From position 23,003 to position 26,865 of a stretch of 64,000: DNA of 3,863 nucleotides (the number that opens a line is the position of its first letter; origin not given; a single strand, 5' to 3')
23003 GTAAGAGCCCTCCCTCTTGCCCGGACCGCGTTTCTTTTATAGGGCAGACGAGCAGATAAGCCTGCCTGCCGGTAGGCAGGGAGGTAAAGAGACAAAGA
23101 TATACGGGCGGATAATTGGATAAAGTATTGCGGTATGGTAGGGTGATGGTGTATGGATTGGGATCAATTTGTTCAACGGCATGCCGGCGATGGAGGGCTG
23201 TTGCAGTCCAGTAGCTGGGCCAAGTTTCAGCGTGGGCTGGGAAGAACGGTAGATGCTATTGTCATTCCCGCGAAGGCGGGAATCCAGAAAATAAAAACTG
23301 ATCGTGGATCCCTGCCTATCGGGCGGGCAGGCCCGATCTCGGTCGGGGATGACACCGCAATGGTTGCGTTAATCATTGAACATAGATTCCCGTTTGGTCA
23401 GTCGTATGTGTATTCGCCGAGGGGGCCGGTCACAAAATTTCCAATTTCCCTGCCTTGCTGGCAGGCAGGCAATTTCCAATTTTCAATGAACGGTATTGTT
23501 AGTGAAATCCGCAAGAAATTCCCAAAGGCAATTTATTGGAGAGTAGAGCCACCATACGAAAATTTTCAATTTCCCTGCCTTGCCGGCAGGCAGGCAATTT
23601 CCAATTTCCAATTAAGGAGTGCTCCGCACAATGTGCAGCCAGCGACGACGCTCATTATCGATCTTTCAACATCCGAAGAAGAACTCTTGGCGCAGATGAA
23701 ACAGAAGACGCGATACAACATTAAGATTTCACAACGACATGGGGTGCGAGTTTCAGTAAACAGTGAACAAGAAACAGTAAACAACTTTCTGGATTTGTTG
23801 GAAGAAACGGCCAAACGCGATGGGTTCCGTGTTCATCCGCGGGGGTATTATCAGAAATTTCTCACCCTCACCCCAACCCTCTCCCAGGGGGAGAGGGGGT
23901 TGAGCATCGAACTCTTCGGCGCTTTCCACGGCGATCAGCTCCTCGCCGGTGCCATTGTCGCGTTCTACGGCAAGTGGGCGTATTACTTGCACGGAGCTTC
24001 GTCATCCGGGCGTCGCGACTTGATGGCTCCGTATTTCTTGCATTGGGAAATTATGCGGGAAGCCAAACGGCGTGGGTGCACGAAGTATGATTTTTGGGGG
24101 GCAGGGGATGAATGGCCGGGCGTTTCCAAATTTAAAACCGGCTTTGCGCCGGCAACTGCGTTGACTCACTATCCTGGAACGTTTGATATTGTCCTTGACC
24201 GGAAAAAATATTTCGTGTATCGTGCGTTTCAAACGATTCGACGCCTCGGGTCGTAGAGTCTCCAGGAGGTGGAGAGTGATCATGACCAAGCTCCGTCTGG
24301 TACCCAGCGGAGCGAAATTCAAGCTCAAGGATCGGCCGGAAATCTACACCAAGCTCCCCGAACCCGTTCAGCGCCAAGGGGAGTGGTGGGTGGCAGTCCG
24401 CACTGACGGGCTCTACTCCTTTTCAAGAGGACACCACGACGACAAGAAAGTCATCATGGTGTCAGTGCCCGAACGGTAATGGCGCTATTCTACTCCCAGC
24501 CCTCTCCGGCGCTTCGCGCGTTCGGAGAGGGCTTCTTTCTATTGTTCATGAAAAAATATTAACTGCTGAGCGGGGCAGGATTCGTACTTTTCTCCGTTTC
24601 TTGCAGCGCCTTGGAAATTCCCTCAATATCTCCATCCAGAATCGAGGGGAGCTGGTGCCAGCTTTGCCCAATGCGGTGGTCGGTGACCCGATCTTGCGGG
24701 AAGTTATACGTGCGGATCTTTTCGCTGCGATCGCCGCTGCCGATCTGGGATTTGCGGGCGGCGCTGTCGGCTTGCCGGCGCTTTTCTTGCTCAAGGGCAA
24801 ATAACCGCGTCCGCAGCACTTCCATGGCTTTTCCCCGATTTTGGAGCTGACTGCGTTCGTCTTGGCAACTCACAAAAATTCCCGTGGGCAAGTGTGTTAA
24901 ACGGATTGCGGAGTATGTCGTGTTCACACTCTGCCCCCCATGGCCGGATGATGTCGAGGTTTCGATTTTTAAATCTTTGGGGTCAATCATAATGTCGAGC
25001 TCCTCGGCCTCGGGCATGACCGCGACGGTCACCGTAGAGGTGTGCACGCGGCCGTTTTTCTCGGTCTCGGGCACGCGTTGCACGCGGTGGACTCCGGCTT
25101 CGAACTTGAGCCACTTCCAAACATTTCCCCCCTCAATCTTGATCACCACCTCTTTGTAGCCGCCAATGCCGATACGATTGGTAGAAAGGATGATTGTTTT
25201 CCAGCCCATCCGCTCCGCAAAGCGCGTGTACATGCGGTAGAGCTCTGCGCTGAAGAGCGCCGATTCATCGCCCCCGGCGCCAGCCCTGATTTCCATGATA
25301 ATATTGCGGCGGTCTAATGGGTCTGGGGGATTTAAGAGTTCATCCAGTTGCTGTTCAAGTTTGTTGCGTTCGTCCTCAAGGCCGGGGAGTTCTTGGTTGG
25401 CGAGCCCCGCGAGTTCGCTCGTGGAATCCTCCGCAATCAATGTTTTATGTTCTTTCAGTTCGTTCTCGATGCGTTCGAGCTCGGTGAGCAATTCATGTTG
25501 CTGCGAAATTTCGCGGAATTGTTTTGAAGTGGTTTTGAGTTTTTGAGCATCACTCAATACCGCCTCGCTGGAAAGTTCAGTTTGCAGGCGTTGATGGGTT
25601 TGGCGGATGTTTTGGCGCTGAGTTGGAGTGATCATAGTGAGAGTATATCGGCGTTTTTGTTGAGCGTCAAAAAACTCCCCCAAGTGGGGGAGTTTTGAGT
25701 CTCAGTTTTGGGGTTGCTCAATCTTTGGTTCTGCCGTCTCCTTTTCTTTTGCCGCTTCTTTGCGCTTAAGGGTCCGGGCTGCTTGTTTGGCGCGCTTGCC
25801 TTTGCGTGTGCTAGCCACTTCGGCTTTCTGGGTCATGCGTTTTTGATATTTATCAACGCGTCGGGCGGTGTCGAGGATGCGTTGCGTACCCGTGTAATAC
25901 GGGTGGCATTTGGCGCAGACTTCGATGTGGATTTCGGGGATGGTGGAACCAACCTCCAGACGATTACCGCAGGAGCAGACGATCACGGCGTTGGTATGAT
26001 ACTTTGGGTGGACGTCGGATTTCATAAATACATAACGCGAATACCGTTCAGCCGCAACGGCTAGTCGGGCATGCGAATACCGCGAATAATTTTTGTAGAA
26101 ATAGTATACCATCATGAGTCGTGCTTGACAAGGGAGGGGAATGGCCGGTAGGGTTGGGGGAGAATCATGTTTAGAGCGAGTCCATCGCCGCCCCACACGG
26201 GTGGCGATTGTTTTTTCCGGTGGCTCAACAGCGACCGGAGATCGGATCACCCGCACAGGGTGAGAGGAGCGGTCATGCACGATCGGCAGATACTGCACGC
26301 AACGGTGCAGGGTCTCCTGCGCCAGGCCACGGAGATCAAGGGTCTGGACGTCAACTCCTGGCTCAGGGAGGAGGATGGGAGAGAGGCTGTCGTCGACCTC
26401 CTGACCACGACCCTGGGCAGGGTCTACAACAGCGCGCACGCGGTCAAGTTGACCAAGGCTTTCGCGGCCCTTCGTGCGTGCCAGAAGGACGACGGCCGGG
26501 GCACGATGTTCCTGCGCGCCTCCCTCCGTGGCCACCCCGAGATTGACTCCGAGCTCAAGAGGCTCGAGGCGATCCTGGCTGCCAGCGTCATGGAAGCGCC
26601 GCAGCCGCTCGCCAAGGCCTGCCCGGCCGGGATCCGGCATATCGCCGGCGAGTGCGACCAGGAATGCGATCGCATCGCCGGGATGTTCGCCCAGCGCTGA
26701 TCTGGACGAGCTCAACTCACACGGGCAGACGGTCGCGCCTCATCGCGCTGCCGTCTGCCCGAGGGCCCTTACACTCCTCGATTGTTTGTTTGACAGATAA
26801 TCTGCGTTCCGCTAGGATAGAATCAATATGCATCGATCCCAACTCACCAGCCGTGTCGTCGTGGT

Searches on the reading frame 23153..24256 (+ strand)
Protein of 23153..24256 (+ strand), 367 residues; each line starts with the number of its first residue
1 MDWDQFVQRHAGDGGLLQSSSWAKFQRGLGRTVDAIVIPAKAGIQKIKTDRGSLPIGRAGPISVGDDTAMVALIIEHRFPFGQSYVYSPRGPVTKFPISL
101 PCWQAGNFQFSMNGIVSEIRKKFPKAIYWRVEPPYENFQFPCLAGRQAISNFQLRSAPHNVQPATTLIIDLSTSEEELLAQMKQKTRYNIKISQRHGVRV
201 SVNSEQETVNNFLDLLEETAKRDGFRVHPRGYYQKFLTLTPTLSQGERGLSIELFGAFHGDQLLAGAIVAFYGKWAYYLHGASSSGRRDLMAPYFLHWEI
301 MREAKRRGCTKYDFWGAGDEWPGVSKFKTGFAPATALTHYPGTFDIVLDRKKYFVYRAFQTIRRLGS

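Call 25: search_protein_families(library=pfam, proteins=[window:23153-24256:+], max_evalue=0.001)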
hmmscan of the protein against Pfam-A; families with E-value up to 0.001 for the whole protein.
window:23153-24256:+ (367 aa): 2 families
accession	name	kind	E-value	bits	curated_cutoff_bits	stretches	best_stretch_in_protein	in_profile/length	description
PF02388.22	FemAB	-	4.2e-38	131.7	24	2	157-238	144-225/406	FemAB family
PF13480.13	Acetyltransf_6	-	1.8e-14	54.5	22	1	185-321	6-141/143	Acetyltransferase (GNAT) domain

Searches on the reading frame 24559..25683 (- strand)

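Call 40: search_protein_families(library=pfam, proteins=[window:24559-25683:-])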
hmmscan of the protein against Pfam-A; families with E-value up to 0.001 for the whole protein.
window:24559-25683:- (374 aa): 2 families
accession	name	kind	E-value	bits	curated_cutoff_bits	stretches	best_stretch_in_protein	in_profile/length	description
PF03462.23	PCRF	-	2.6e-65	220.3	24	1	27-220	2-194/194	PCRF domain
PF00472.26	RF-1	-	1.2e-41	141.7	35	1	228-337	2-116/116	RF-1 domain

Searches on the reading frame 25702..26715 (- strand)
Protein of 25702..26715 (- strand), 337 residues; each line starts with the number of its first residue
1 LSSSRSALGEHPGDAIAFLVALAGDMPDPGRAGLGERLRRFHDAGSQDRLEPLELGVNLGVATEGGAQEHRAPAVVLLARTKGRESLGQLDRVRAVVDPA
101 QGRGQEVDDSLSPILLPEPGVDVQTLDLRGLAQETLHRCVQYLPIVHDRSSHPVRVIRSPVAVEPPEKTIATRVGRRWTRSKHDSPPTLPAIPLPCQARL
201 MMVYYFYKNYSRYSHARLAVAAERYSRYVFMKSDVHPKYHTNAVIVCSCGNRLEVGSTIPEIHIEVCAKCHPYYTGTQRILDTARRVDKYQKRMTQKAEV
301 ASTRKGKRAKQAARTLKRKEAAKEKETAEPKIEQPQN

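Call 40: search_protein_families(library=pfam, proteins=[window:25702-26715:-])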
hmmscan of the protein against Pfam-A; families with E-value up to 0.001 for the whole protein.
window:25702-26715:- (337 aa): 1 family
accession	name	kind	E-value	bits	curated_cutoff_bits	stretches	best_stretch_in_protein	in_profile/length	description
PF01197.23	Ribosomal_L31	-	3.7e-24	85.1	27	1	231-293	1-63/65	Ribosomal protein L31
